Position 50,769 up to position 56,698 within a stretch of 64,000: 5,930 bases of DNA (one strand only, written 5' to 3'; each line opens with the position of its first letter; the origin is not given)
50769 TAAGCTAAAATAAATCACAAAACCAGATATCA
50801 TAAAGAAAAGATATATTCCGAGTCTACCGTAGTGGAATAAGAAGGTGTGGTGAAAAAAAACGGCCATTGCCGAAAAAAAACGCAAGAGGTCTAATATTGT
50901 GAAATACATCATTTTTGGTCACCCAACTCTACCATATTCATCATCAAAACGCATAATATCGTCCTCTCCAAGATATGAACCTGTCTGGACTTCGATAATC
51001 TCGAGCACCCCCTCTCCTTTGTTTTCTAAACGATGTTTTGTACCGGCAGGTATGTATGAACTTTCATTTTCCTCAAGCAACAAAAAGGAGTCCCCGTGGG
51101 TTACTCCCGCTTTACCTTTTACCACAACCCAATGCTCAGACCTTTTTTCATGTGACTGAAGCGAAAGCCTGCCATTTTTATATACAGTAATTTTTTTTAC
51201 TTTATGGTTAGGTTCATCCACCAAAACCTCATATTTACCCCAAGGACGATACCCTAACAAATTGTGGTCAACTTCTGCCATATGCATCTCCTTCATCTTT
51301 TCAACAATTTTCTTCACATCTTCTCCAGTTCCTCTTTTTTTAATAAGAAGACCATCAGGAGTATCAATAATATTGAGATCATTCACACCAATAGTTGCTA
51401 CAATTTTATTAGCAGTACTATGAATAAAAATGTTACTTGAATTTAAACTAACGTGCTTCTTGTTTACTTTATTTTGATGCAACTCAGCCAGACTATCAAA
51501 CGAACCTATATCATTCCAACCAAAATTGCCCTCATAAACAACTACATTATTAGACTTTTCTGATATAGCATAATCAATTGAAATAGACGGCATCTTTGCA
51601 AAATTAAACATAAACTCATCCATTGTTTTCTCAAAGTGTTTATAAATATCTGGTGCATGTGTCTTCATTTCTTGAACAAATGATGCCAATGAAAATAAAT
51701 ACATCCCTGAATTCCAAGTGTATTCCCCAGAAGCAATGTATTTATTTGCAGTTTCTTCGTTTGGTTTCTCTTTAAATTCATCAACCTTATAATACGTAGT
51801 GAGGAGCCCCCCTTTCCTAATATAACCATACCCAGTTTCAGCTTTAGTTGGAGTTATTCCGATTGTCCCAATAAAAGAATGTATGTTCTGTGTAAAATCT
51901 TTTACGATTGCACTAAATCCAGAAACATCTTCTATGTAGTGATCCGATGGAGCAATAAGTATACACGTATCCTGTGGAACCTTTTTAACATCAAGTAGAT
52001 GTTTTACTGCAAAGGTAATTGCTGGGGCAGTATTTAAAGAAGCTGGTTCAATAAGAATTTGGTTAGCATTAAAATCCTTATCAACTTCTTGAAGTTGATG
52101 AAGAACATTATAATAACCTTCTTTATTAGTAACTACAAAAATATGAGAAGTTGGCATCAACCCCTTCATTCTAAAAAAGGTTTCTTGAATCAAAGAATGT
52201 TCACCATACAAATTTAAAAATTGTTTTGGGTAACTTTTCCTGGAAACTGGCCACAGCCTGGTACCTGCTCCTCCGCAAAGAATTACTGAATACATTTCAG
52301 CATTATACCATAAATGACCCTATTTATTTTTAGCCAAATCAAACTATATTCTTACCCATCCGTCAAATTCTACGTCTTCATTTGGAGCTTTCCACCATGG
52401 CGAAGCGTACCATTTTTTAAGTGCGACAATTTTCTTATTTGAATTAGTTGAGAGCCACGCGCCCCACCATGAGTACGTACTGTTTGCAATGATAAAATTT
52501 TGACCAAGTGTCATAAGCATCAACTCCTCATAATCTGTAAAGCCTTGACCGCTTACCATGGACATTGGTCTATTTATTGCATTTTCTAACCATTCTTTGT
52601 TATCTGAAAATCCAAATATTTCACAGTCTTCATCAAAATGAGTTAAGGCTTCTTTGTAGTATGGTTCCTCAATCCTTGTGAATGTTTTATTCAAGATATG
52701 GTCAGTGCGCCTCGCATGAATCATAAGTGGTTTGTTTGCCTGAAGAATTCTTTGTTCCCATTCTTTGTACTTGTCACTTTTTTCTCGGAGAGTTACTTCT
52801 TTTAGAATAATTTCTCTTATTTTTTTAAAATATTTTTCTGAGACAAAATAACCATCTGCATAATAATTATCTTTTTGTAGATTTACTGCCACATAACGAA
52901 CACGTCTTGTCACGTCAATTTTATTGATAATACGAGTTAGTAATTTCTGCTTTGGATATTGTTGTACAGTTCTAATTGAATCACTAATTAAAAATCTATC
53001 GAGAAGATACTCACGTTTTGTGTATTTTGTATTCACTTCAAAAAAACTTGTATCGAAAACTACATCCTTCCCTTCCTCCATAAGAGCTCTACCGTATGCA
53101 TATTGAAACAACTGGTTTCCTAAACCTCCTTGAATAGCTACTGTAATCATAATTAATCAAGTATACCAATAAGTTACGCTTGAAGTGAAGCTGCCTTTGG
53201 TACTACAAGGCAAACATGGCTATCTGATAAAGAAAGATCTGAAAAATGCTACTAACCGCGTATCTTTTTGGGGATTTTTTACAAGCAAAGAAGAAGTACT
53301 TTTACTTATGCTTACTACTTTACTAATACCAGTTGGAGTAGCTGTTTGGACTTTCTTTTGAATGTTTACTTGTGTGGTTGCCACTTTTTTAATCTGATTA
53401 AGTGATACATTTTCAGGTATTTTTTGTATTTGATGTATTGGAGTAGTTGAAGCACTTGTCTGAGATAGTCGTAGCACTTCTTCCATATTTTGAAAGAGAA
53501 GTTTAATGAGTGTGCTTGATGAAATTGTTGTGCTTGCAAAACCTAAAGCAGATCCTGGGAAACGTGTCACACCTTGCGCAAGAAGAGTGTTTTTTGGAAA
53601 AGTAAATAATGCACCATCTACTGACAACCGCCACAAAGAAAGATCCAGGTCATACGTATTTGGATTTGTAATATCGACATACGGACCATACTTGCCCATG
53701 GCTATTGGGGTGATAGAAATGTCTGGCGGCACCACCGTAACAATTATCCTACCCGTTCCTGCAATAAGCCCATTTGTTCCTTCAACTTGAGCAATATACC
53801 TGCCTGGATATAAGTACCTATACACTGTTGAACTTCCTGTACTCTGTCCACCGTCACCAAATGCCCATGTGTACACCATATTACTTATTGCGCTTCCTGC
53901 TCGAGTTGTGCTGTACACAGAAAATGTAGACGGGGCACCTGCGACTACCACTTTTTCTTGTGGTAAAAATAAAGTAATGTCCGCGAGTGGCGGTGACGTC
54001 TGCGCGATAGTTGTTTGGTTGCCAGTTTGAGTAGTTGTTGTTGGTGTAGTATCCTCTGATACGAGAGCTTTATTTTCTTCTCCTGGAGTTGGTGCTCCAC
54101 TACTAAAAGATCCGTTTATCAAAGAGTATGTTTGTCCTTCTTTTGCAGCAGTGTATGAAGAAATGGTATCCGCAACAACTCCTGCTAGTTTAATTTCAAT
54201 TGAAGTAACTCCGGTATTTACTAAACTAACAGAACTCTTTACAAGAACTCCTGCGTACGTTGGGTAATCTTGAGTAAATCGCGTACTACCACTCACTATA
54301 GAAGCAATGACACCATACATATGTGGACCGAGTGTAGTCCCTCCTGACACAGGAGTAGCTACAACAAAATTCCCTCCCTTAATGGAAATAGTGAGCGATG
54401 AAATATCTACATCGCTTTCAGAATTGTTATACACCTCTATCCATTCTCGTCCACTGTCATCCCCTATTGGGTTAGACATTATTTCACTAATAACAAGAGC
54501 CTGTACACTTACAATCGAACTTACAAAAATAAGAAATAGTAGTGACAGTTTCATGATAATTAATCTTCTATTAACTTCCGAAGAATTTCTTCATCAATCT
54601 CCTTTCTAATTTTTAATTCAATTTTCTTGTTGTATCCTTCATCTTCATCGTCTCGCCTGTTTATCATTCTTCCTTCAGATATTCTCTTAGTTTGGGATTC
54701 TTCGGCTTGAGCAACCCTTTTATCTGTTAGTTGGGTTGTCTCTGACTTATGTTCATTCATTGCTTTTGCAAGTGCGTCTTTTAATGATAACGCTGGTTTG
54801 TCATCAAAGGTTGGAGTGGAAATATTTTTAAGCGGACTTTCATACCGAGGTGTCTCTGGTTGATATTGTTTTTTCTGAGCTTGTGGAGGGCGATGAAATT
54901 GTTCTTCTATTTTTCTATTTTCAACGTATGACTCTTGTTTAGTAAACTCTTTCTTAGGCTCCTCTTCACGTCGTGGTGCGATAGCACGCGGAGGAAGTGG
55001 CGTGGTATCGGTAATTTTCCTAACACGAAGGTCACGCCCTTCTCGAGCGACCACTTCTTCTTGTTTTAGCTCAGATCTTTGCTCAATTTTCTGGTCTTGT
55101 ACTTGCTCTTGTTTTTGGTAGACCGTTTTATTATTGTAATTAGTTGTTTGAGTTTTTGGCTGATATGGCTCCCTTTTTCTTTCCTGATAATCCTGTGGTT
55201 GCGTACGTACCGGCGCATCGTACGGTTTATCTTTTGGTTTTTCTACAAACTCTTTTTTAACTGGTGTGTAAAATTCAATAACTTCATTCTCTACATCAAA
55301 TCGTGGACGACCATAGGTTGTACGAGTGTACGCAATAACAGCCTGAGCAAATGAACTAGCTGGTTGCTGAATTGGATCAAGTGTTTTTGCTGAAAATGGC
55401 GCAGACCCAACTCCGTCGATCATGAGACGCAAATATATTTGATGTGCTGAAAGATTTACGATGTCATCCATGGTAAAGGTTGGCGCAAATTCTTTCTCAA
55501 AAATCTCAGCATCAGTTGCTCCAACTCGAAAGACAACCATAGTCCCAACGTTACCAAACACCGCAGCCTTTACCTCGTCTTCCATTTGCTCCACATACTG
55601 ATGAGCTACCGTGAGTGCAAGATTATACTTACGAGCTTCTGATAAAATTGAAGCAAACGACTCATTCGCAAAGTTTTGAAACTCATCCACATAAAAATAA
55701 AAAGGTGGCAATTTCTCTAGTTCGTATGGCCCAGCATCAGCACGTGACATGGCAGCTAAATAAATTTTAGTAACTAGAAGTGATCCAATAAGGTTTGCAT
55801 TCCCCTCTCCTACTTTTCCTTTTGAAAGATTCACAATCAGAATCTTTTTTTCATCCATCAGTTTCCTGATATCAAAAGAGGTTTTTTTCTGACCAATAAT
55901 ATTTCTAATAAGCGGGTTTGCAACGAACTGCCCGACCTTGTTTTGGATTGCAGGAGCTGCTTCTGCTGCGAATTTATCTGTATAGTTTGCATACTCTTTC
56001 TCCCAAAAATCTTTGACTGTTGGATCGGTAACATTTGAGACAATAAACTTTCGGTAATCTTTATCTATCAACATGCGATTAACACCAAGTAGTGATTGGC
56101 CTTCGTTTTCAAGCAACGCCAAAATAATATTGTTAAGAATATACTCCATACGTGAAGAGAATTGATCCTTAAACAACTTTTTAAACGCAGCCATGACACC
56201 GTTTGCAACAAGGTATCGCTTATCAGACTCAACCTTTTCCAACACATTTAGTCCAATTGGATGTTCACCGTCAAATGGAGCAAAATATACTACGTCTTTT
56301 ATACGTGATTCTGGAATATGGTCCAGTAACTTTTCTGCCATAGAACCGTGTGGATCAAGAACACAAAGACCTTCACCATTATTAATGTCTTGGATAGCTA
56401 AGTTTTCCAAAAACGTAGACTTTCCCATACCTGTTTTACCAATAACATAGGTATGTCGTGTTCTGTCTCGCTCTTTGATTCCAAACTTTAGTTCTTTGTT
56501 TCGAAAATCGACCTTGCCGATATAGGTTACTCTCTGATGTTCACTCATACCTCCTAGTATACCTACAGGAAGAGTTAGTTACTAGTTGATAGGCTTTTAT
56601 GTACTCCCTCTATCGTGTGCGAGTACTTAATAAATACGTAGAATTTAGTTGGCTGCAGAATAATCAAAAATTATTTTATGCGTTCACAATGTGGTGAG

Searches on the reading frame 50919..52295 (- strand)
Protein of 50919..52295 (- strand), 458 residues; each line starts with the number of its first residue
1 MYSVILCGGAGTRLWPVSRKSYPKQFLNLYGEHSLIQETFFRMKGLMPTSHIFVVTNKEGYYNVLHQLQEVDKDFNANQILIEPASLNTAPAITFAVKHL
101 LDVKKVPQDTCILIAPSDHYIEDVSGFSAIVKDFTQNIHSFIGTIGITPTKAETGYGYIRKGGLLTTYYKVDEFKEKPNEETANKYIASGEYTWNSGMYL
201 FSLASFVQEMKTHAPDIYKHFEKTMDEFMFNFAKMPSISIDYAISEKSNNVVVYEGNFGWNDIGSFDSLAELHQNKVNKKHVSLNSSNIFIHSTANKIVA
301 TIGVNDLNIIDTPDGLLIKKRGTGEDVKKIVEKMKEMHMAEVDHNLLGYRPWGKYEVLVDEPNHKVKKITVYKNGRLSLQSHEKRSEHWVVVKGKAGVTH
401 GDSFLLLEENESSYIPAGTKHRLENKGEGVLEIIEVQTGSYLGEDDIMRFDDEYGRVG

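Call 19: search_protein_families(library=ncbifam, proteins=[window:50919-52295:-], max_evalue=1e-10)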
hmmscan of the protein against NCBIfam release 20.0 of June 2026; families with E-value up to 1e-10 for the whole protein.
window:50919-52295:- (458 aa): 2 families
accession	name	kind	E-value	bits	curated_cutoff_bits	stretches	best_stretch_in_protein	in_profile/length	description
TIGR01479.1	GMP_PMI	equivalog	4.5e-141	470.9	372.95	1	2-456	2-467/467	mannose-1-phosphate guanylyltransferase/mannose-6-phosphate isomerase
NF012004.0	PRK15460.1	equivalog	2.7e-109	366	859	1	1-457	6-478/478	mannose-1-phosphate guanyltransferase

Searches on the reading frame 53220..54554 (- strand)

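Call 19: search_protein_families(library=ncbifam, proteins=[window:53220-54554:-], max_evalue=1e-10)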
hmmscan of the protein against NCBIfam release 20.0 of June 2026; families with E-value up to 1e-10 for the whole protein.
window:53220-54554:- (444 aa): 0 families

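Call 89: search_protein_families(library=pfam, proteins=[window:53220-54554:-], max_evalue=0.001)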
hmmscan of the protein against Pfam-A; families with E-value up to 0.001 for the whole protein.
window:53220-54554:- (444 aa): 3 families
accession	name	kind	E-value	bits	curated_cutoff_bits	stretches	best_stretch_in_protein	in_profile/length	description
PF00932.25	LTD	-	1.1e-14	55.1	34.3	1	18-86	6-70/109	Lamin Tail Domain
PF00801.26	PKD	-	4e-08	33.6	23.5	1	199-262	7-68/80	PKD domain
PF18911.6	PKD_4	-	5.9e-07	29.9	27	1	202-260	13-69/85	PKD domain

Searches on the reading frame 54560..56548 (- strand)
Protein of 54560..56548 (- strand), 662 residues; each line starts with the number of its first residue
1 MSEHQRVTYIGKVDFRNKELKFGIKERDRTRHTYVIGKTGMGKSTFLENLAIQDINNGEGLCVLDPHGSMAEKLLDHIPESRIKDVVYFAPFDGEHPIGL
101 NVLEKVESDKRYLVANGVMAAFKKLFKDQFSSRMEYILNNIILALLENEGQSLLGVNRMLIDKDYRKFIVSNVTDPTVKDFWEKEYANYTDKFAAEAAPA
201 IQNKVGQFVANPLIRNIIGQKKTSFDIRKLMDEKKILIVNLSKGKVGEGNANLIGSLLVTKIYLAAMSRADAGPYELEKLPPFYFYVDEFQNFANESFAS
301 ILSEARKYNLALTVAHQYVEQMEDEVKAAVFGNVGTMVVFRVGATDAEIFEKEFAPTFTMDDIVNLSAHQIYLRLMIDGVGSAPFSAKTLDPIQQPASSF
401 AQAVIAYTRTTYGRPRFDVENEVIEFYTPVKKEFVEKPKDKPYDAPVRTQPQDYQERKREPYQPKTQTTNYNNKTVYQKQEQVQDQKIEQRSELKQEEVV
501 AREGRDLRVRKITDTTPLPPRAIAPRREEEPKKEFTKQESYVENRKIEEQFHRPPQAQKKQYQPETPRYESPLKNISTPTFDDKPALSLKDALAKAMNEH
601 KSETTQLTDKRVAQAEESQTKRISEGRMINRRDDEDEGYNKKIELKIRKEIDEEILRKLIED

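Call 10: find_encoding_contigs(protein=window:54560-56548:-, flank=2000, max_places=4)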
Protein window:54560-56548:- (662 aa): no gene with exactly this product is on record in the collection.

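Call 19: search_protein_families(library=ncbifam, proteins=[window:54560-56548:-], max_evalue=1e-10)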
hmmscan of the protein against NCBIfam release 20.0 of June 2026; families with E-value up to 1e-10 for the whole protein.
window:54560-56548:- (662 aa): 2 families
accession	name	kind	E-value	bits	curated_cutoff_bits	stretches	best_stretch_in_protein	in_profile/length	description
NF045973.1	conju_CD1115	equivalog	1e-14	54.3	250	1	26-352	20-370/442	VirD4-like conjugal transfer protein, CD1115 family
TIGR03743.1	SXT_TraD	subfamily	2.1e-13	49.6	366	0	22-69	167-214/636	conjugative transfer system coupling protein TraD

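Call 89: search_protein_families(library=pfam, proteins=[window:54560-56548:-], max_evalue=0.001)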
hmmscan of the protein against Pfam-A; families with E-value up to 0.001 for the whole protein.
window:54560-56548:- (662 aa): 3 families
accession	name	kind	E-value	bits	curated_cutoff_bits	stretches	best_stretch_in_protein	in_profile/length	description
PF10412.15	TrwB_AAD_bind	-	2.3e-09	37.1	20.5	1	25-343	10-311/387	Type IV secretion-system coupling protein DNA-binding domain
PF01935.23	DUF87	-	1.5e-06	28.9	23.2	1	10-259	3-217/220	Helicase HerA, central domain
PF12696.13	TraG-D_C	-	9.7e-06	26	22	1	282-344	1-66/126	TraM recognition site of TraD and TraG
